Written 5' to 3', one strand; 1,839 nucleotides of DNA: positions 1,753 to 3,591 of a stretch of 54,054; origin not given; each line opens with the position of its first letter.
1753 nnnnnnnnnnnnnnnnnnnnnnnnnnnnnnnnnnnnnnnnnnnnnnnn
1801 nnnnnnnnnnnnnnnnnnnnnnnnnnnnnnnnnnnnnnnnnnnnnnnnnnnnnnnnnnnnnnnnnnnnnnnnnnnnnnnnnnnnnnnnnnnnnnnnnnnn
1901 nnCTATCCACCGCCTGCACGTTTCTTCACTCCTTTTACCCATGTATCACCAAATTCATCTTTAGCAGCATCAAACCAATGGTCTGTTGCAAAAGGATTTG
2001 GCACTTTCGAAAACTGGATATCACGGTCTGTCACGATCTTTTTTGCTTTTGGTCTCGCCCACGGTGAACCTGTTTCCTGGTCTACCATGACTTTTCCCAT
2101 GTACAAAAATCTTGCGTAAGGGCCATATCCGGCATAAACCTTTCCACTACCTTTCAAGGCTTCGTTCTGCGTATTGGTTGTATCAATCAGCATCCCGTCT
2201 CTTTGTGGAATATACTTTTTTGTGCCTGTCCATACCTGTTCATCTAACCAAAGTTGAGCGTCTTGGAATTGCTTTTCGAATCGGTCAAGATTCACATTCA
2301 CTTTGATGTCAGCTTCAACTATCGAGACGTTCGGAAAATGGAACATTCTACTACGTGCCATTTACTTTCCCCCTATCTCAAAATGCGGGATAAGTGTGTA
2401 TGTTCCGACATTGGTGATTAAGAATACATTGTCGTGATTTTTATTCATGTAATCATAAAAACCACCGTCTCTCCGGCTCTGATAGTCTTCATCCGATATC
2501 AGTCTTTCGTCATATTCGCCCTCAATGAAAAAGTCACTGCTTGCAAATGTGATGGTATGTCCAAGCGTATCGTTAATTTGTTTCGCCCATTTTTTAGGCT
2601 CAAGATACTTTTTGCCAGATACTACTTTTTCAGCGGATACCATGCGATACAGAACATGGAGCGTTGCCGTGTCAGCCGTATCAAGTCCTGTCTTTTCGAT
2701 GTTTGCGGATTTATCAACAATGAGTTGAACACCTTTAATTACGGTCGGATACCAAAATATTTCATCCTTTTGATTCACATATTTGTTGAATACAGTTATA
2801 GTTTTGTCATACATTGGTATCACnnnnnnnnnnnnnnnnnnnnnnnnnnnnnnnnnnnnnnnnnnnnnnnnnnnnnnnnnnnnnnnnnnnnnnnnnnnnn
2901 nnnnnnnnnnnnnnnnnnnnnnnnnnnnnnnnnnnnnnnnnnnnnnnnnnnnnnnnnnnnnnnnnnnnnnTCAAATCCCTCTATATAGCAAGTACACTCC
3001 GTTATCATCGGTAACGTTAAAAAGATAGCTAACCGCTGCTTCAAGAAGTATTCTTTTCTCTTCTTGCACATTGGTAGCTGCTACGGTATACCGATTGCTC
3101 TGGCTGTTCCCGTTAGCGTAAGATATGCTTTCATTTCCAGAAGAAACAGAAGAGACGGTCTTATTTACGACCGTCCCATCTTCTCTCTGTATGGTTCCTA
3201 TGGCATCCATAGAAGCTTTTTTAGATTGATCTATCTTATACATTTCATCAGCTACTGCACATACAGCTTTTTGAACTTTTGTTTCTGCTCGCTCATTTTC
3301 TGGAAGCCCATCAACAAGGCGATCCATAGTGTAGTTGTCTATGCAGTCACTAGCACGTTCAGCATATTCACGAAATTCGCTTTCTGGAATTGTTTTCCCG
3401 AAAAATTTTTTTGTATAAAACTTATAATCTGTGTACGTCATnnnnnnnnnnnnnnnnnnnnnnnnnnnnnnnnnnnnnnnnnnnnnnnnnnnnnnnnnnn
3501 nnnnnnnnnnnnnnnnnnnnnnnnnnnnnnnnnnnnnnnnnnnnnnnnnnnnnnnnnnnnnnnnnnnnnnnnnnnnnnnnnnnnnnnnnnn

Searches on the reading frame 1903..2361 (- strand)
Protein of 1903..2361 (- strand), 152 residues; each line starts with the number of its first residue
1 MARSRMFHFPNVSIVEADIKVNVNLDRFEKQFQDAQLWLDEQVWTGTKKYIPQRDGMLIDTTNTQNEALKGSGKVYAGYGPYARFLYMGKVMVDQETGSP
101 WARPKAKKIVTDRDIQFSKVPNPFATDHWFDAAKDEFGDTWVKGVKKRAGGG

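Call 12: search_protein_families(library=phrogs, proteins=[window:1903-2361:-], max_evalue=0.001)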
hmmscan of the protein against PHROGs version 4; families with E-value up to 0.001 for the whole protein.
window:1903-2361:- (152 aa): 1 family
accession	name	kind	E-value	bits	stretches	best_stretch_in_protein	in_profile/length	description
phrog_556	-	head and packaging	2e-19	71.4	1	16-151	44-159/295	minor head protein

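Call 68: search_protein_families(library=pfam, proteins=[window:1903-2361:-], max_evalue=0.01)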
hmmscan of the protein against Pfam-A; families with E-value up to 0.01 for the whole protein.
window:1903-2361:- (152 aa): 1 family
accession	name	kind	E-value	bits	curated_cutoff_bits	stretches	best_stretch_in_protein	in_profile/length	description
PF11114.13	Minor_capsid_2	-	5.7e-09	36.5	27.7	1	20-147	2-111/113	Minor capsid protein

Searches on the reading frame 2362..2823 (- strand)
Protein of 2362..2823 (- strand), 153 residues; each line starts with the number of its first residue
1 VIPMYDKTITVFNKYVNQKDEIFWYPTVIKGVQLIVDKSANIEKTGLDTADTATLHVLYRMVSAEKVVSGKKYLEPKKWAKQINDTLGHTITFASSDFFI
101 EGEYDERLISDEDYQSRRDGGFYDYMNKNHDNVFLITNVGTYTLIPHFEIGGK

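Call 68: search_protein_families(library=pfam, proteins=[window:2362-2823:-], max_evalue=0.01)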
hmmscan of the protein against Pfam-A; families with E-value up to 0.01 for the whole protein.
window:2362-2823:- (153 aa): 1 family
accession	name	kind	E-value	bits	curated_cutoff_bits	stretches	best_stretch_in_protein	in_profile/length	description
PF20536.3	DUF6751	-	0.0015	19.1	27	1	6-60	4-59/113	Family of unknown function (DUF6751)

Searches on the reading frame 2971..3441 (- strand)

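Call 12: search_protein_families(library=phrogs, proteins=[window:2971-3441:-], max_evalue=0.001)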
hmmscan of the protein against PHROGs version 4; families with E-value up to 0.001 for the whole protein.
window:2971-3441:- (156 aa): 1 family
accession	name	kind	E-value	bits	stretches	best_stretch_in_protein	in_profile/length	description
phrog_541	-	connector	2.3e-21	77.1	1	1-155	1-125/129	head-tail adaptor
